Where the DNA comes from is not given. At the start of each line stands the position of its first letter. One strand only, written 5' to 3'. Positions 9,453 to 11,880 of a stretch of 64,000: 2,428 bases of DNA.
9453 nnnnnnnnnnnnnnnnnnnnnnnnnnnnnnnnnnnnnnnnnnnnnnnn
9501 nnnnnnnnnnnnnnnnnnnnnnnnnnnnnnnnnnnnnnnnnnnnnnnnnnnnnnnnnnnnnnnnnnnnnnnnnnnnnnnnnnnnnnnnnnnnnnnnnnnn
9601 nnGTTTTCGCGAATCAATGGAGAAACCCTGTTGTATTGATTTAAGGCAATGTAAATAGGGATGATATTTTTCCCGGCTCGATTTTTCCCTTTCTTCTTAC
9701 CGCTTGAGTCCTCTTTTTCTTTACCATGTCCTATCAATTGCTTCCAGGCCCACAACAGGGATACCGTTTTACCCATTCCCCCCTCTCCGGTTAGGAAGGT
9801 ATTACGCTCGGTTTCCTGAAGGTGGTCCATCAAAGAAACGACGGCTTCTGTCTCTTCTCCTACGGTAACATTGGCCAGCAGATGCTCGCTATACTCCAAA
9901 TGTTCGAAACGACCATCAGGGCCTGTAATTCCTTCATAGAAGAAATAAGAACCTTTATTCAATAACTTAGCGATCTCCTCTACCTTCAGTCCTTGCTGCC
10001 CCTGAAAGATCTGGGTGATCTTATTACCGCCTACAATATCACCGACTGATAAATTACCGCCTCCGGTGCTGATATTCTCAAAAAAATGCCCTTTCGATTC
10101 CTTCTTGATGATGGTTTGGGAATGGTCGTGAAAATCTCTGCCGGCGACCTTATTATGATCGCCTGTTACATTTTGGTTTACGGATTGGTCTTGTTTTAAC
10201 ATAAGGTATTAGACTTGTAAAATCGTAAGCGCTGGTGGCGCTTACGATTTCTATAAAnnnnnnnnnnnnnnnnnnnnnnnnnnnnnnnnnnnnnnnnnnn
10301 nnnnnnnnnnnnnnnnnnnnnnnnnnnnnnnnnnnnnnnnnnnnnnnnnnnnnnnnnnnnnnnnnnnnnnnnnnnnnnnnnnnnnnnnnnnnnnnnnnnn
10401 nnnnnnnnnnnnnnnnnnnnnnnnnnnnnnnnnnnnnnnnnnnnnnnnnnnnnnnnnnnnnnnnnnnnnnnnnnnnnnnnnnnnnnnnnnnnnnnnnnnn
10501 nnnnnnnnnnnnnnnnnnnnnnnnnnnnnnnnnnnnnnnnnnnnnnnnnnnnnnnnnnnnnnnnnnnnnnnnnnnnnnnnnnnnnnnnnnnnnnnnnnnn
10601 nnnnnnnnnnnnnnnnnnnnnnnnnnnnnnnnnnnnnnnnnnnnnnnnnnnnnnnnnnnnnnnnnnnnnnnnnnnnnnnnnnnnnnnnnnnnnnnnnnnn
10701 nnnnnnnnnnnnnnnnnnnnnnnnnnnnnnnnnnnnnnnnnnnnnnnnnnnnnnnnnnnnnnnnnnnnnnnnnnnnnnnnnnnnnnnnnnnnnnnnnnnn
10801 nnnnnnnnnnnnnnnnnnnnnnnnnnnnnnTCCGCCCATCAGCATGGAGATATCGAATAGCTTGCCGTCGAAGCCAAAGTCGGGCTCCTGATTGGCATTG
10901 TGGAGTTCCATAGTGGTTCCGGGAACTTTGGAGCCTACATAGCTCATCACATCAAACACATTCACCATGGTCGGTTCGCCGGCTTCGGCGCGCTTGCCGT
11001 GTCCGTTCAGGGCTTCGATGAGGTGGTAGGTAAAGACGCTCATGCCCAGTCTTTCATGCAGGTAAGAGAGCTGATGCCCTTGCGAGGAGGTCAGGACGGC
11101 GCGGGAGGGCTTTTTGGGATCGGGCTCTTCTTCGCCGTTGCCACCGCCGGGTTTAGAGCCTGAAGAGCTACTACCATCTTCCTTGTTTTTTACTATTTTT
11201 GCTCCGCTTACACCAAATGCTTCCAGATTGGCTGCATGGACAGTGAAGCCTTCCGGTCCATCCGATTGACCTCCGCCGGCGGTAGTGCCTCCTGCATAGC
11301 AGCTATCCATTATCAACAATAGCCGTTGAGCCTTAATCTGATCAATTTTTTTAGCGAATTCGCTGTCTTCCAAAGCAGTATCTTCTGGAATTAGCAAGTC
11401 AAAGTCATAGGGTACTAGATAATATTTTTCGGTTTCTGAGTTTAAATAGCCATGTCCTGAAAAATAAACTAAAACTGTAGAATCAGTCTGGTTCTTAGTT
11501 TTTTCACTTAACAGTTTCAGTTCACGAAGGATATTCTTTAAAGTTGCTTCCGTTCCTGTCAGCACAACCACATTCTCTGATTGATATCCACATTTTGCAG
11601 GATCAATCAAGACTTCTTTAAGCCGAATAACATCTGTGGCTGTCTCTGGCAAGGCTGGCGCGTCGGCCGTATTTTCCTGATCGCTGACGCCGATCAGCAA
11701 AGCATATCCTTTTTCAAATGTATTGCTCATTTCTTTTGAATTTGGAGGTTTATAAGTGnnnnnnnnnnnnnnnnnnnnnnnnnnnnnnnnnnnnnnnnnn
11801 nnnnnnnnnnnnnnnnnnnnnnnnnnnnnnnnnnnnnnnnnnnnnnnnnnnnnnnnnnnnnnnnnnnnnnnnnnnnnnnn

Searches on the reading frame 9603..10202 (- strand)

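Call 58: search_protein_families(library=pfam, proteins=[window:9603-10202:-], max_evalue=0.1)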
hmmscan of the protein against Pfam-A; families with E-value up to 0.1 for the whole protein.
window:9603-10202:- (200 aa): 2 families
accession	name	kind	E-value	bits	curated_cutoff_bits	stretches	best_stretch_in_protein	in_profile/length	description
PF22741.1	PTP-NADK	-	0.031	14.1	27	1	119-174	93-149/163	DSP-PTPase phosphatase fused to NAD+ Kinase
PF13191.12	AAA_16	-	0.066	14.1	32.6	0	116-149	7-41/167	AAA ATPase domain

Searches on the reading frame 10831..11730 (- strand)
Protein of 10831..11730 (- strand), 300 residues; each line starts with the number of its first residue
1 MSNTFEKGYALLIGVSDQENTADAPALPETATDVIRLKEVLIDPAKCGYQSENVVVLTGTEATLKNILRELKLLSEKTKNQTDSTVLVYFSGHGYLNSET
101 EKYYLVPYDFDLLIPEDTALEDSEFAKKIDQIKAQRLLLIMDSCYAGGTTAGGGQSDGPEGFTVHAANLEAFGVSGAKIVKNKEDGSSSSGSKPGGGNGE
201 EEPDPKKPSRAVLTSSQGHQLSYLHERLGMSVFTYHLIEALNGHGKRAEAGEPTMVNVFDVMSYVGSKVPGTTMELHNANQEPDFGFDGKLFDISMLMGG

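Call 80: search_solved_structures(query=window:10831-11730:-, max_evalue=0.01, show_alignments=2)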
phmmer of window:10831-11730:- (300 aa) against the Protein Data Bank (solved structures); distinct sequences matched with E-value up to 0.01: 2.
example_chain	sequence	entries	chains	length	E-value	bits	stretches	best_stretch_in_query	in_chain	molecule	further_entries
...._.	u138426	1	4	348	0.001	22.1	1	8-161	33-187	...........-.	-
9n3d_A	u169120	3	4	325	0.0023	20.9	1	8-161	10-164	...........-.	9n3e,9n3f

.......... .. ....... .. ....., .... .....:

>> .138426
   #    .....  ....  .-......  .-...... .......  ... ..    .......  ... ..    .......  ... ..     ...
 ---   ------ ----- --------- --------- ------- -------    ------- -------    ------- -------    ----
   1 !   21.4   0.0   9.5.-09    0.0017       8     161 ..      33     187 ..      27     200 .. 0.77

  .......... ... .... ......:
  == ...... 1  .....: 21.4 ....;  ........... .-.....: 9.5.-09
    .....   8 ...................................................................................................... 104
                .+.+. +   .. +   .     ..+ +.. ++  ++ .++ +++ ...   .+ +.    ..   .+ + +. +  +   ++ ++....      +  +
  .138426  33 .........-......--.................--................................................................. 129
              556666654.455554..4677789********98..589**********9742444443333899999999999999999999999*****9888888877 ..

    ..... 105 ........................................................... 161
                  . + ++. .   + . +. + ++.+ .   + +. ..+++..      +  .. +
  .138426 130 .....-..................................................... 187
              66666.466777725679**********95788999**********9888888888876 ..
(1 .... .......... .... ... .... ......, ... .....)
